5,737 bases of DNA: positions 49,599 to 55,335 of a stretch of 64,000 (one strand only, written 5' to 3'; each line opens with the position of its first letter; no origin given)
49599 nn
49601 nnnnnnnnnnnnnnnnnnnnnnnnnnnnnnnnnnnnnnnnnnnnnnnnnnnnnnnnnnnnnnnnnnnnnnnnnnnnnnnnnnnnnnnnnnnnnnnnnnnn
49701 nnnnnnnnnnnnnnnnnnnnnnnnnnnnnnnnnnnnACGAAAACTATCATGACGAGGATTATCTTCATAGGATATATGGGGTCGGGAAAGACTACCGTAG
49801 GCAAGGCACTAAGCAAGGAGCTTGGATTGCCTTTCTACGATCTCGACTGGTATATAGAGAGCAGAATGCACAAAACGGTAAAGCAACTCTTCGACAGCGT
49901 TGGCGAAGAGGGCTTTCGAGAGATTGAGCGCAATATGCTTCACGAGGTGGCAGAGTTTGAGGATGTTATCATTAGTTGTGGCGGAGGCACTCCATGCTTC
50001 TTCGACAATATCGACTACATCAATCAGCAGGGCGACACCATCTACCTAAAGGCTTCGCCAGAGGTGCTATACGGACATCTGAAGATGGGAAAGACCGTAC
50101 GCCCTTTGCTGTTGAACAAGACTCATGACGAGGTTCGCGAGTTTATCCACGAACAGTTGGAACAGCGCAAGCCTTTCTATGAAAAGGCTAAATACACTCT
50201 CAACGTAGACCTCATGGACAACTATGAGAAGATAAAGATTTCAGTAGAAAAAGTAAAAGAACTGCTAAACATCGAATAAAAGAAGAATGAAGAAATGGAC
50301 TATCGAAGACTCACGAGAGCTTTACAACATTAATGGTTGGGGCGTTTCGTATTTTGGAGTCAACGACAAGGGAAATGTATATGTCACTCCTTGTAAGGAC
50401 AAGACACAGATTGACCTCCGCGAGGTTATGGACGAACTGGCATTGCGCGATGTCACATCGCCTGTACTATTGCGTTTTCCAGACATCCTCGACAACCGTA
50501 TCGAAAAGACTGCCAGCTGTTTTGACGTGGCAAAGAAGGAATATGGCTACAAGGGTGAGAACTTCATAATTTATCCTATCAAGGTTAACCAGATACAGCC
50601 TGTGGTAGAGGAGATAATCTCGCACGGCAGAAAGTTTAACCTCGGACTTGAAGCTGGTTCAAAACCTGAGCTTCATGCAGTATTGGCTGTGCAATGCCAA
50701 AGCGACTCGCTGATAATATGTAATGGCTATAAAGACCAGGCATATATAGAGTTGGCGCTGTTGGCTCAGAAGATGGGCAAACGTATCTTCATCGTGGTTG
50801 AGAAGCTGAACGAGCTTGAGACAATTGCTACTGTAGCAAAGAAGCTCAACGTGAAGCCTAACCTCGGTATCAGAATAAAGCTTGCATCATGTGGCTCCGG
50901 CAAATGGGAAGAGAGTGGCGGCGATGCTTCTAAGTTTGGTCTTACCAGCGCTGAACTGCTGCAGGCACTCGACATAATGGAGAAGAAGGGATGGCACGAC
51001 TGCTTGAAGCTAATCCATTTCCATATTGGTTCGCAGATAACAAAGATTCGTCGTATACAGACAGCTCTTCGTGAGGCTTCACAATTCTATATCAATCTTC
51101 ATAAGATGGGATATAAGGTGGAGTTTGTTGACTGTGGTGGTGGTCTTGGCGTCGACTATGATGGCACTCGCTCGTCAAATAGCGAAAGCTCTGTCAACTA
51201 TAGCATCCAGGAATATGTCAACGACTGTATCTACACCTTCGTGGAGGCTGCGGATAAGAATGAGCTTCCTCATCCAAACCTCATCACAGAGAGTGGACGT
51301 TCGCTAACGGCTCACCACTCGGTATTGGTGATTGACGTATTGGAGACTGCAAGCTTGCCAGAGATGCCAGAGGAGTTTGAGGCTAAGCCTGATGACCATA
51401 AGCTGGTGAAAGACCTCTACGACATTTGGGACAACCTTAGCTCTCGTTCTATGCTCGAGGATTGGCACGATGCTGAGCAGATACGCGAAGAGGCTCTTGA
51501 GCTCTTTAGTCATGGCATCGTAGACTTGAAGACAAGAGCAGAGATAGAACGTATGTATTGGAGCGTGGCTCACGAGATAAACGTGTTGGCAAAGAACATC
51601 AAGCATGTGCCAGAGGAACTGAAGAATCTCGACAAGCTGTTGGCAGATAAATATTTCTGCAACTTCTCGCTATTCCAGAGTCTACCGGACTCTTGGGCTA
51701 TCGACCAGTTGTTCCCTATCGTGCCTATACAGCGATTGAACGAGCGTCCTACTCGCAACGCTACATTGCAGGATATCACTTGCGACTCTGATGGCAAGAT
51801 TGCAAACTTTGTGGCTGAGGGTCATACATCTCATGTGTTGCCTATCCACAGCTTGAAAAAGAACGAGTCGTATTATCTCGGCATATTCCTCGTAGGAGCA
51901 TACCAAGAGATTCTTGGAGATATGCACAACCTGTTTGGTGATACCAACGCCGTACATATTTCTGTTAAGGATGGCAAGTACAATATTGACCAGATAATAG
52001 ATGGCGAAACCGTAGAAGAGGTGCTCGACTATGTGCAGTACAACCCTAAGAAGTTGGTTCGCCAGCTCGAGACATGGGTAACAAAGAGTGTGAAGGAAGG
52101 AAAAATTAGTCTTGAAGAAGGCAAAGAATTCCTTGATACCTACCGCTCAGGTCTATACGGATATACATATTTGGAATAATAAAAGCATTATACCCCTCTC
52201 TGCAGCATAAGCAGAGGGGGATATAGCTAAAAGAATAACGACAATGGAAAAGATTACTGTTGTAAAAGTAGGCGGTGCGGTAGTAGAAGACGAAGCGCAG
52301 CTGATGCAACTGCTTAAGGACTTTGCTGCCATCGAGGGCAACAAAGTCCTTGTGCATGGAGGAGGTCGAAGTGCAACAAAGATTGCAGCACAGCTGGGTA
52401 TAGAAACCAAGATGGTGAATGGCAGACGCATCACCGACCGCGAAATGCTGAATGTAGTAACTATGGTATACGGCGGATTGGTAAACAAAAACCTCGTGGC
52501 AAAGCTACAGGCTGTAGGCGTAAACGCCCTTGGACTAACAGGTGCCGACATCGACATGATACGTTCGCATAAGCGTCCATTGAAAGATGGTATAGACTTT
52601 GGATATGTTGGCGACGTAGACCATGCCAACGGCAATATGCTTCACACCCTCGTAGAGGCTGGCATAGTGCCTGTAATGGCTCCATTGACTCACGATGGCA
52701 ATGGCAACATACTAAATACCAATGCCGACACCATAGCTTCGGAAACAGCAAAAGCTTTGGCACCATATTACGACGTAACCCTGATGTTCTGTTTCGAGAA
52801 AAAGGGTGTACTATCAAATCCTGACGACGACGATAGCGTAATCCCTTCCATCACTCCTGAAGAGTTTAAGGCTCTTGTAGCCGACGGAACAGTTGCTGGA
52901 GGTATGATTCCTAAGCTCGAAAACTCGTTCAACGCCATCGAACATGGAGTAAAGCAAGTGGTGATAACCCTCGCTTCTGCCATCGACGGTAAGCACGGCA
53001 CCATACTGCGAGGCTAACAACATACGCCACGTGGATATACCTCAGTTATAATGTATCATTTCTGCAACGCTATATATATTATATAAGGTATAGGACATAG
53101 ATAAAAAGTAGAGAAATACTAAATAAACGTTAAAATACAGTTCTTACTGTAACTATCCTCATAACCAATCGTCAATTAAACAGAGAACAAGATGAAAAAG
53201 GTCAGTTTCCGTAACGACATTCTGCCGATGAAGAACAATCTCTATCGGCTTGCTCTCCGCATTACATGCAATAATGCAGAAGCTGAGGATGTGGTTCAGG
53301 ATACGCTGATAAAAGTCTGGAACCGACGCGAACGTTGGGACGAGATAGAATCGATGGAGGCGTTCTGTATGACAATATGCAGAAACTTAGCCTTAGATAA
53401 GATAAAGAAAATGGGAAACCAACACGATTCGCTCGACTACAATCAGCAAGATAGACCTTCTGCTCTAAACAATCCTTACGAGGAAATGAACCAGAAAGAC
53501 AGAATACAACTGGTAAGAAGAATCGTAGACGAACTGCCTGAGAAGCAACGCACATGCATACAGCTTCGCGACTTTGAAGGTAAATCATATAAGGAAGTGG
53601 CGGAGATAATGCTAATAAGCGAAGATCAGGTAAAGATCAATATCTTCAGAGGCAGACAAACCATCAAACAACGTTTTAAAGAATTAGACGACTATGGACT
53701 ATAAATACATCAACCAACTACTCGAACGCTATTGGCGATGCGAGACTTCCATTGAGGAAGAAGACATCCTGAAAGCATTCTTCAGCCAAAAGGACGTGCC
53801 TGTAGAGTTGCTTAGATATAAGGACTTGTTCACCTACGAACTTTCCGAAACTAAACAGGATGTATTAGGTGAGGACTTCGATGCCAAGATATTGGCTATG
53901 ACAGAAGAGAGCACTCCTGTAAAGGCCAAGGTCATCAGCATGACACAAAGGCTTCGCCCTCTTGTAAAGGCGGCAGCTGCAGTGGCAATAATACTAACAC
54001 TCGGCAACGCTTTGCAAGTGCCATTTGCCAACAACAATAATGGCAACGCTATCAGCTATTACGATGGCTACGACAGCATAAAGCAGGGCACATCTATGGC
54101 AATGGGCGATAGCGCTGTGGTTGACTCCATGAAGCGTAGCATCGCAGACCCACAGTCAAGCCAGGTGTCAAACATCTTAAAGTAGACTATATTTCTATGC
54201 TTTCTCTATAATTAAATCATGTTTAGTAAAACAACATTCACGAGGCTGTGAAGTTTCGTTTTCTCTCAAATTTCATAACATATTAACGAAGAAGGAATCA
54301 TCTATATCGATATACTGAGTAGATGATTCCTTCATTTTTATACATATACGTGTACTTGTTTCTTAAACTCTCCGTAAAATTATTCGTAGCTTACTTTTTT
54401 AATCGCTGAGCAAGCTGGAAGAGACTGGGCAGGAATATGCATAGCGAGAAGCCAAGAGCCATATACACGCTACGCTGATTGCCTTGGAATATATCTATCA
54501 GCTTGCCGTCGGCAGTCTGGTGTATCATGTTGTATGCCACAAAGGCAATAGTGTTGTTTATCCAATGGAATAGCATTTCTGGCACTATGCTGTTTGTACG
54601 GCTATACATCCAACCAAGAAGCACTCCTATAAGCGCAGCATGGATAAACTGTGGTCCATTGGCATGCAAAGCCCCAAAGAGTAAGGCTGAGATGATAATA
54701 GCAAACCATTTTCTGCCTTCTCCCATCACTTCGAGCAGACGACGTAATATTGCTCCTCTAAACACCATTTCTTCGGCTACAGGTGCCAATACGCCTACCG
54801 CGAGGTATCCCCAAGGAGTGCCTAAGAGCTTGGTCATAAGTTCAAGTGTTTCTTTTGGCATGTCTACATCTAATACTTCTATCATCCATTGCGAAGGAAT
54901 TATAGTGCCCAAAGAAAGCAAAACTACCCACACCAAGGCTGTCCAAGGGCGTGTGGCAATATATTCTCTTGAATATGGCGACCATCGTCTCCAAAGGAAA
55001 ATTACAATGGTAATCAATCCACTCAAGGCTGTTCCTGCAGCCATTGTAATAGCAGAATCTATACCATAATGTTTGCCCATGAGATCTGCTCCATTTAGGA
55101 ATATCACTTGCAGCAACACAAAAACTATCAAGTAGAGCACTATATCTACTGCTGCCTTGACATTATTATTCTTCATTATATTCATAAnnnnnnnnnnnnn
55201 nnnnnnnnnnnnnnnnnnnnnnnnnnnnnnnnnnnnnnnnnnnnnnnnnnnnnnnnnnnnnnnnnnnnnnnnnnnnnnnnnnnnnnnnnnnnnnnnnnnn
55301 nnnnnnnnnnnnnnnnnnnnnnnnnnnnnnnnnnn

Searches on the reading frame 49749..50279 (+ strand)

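Call 63: search_protein_families(library=pfam, proteins=[window:49749-50279:+], max_evalue=0.00001)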
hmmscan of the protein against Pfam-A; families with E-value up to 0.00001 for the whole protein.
window:49749-50279:+ (176 aa): 2 families
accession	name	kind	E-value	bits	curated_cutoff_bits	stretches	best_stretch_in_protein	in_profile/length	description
PF01202.28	SKI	-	2.4e-42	145.2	22.1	1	10-150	1-139/159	Shikimate kinase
PF13238.12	AAA_18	-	2.8e-08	34.7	29.4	1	4-109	1-106/128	AAA domain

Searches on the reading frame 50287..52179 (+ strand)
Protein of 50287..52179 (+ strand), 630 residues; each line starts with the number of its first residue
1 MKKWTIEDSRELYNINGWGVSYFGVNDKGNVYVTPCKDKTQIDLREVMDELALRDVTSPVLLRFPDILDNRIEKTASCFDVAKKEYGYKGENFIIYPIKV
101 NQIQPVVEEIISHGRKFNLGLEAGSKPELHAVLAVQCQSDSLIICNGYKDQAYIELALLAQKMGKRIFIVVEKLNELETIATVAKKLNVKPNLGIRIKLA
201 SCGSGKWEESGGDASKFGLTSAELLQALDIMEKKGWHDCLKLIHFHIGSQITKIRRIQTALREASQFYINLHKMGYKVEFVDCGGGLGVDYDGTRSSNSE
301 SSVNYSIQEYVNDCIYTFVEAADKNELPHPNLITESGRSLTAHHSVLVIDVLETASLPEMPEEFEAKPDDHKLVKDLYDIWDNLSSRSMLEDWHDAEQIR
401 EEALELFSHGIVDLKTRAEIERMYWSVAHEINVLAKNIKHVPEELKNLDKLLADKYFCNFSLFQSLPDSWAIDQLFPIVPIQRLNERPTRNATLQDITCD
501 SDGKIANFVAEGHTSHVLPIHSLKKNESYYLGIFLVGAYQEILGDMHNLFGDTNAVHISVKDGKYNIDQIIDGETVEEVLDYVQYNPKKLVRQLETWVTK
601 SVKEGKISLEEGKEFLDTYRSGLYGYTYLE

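Call 63: search_protein_families(library=pfam, proteins=[window:50287-52179:+], max_evalue=0.00001)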
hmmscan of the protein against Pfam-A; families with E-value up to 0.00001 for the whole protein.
window:50287-52179:+ (630 aa): 3 families
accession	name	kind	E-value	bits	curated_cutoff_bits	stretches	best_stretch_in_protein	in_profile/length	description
PF02784.22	Orn_Arg_deC_N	-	1.2e-41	143.2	23.4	1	82-342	11-247/247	Pyridoxal-dependent decarboxylase, pyridoxal binding domain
PF17810.6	Arg_decarb_HB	-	7.3e-24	84.3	23.3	1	368-448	2-83/84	Arginine decarboxylase helical bundle domain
PF17944.6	Arg_decarbox_C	-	9e-17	61.8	23.3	1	576-629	1-51/51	Arginine decarboxylase C-terminal helical extension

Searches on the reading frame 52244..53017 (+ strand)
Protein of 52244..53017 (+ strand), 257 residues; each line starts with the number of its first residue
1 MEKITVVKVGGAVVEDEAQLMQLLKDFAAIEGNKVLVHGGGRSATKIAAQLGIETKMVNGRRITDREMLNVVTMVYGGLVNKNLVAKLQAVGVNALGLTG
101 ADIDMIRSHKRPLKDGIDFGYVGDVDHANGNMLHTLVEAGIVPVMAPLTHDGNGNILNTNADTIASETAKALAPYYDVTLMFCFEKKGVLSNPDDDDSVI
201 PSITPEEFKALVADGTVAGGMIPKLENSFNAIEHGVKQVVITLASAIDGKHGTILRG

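Call 63: search_protein_families(library=pfam, proteins=[window:52244-53017:+], max_evalue=0.00001)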
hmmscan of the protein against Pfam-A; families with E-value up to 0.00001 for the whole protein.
window:52244-53017:+ (257 aa): 1 family
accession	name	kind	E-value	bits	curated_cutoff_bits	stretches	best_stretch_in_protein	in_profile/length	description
PF00696.33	AA_kinase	-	1.8e-39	136.3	24.9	1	3-242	1-233/234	Amino acid kinase family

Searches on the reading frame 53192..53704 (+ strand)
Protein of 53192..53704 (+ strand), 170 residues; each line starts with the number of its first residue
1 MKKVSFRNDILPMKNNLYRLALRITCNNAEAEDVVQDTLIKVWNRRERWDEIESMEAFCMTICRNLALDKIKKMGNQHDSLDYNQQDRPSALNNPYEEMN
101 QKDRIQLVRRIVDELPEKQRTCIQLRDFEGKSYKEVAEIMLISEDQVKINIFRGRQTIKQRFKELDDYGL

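Call 64: search_protein_families(library=pfam, proteins=[window:53192-53704:+], max_evalue=0.00001)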
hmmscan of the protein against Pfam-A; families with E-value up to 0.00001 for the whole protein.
window:53192-53704:+ (170 aa): 3 families
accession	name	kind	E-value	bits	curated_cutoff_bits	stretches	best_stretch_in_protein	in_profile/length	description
PF08281.18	Sigma70_r4_2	-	5e-16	58.5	25.7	1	106-157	2-53/54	Sigma-70, region 4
PF04542.20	Sigma70_r2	-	1.2e-14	54.2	24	1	15-73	7-67/71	Sigma-70 region 2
PF04545.22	Sigma70_r4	-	2.1e-10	40.4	24.1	1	113-159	3-49/50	Sigma-70, region 4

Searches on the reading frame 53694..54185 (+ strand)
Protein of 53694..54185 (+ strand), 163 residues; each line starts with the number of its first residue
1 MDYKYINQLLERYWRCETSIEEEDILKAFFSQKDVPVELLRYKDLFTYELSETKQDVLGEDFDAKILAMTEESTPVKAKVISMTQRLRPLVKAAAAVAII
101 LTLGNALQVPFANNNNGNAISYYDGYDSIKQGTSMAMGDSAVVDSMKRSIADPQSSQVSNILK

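Call 64: search_protein_families(library=pfam, proteins=[window:53694-54185:+], max_evalue=0.00001)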
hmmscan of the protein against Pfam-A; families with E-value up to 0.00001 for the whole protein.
window:53694-54185:+ (163 aa): 0 families

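Call 69: find_encoding_contigs(protein=window:53694-54185:+, flank=10000, max_places=10)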
Protein window:53694-54185:+ (163 aa): 26 contigs read that carry it; 10 places shown.
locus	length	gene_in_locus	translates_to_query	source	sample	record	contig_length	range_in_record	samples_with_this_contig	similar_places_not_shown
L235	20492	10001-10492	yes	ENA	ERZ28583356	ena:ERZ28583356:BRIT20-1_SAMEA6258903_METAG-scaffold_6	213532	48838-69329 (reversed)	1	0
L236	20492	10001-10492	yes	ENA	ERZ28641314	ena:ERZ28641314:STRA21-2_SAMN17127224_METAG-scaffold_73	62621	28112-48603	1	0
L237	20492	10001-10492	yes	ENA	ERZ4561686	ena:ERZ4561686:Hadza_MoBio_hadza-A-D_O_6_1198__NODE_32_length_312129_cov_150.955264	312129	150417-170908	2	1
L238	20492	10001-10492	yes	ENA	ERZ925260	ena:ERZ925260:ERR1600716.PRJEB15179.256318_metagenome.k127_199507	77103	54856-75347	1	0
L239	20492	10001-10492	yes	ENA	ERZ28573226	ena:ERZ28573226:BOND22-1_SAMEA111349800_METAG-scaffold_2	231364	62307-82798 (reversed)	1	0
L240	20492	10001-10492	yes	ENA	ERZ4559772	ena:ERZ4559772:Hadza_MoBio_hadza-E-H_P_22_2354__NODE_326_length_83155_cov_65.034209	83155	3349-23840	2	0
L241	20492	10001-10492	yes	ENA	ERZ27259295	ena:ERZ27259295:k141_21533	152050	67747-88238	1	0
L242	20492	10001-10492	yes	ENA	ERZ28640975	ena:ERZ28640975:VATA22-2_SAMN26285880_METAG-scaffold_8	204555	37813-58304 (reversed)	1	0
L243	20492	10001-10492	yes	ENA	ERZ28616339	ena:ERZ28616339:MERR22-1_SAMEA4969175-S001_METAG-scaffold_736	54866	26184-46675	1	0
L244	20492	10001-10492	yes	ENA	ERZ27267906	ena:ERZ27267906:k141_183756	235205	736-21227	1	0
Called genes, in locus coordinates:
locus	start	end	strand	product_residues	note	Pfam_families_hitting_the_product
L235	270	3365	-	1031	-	-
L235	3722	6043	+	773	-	PF01751:Toprim, PF01131:Topoisom_bac, PF13368:Toprim_C_rpt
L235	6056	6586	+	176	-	PF13238:AAA_18, PF01202:SKI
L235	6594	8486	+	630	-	PF02784:Orn_Arg_deC_N, PF17810:Arg_decarb_HB, PF17944:Arg_decarbox_C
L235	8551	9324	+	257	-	PF00696:AA_kinase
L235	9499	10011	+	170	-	PF04542:Sigma70_r2, PF08281:Sigma70_r4_2, PF04545:Sigma70_r4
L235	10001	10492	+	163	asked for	-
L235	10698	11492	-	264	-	PF02517:Rce1-like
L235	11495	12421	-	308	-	PF06574:FAD_syn, PF01687:Flavokinase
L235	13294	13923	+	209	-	-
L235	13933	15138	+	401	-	PF00089:Trypsin, PF13365:Trypsin_2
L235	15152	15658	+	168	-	-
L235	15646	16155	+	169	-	-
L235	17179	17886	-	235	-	PF13505:OMP_b-brl (weak), PF13568:OMP_b-brl_2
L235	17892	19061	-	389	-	-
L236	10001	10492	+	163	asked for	-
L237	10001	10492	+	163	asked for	-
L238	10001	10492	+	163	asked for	-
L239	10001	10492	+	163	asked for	-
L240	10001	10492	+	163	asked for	-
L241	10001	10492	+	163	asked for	-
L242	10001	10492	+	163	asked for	-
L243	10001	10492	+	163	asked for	-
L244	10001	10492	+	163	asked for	-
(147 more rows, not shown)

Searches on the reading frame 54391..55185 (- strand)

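Call 64: search_protein_families(library=pfam, proteins=[window:54391-55185:-], max_evalue=0.00001)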
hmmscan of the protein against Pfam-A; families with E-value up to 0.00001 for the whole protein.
window:54391-55185:- (264 aa): 1 family
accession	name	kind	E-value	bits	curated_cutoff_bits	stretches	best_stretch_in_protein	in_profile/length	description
PF02517.21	Rce1-like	-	5.5e-24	84.7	22.4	1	124-213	5-93/93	Type II CAAX prenyl endopeptidase Rce1-like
